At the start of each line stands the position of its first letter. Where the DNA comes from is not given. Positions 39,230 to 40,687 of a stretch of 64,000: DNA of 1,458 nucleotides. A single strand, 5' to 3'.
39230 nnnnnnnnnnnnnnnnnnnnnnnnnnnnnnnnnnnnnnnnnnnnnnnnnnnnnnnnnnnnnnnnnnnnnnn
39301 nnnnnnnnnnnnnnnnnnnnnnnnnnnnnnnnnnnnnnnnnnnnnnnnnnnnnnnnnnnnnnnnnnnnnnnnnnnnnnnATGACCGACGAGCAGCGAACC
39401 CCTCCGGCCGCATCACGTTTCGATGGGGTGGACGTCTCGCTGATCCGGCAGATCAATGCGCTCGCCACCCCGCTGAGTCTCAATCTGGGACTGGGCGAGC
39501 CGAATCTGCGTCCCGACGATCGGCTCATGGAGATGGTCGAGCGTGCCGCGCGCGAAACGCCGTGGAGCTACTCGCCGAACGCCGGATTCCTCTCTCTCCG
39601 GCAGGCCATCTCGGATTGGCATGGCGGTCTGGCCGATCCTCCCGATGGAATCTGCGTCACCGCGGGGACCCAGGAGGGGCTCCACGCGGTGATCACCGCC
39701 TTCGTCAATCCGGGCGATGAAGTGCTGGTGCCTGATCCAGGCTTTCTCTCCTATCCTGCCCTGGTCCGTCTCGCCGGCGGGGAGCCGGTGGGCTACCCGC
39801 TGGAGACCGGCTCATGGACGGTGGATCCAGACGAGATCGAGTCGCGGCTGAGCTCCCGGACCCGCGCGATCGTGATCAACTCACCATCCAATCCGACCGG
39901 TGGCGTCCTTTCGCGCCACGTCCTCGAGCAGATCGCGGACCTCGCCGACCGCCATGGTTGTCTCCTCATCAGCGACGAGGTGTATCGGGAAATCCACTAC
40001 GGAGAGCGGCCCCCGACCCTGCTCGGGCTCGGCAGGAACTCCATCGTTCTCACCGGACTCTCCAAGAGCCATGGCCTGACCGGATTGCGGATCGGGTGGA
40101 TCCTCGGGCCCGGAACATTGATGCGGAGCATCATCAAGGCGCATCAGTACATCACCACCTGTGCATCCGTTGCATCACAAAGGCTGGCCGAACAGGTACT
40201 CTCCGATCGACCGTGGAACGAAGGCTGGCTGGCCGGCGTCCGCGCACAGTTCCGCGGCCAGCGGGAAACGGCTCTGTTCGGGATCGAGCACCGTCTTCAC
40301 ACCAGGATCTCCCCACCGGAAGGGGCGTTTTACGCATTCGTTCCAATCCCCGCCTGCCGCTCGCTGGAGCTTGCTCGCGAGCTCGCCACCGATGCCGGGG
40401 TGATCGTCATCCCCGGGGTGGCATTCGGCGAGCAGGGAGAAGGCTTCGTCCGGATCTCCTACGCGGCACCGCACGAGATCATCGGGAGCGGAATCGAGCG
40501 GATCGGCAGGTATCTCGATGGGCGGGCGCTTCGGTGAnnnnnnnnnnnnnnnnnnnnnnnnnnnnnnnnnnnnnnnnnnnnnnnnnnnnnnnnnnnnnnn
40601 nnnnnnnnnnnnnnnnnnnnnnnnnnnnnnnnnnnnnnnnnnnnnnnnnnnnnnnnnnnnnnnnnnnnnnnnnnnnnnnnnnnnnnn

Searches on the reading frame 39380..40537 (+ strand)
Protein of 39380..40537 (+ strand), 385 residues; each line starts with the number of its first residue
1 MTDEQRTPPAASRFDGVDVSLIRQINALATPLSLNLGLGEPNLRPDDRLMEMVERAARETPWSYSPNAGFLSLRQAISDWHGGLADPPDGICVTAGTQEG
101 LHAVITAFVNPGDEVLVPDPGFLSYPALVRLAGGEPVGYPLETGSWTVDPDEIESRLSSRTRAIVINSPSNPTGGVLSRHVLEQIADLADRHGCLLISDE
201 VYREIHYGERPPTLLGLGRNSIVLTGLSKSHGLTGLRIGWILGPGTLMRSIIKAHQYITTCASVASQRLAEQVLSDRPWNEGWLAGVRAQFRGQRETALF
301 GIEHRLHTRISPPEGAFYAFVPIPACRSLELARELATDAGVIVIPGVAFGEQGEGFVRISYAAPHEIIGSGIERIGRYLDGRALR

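Call 48: search_protein_families(library=pfam, proteins=[window:39380-40537:+], max_evalue=0.0001)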
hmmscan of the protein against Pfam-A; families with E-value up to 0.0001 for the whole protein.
window:39380-40537:+ (385 aa): 3 families
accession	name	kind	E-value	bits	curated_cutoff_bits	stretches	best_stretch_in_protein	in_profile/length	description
PF00155.27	Aminotran_1_2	-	2.3e-59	201.8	19.7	1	34-363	4-348/361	Aminotransferase class I and II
PF01041.23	DegT_DnrJ_EryC1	-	1.2e-10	41.6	19.8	1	90-199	42-145/360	DegT/DnrJ/EryC1/StrS aminotransferase family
PF00266.25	Aminotran_5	-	1.9e-05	24.3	21.5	1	85-201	58-177/371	Aminotransferase class-V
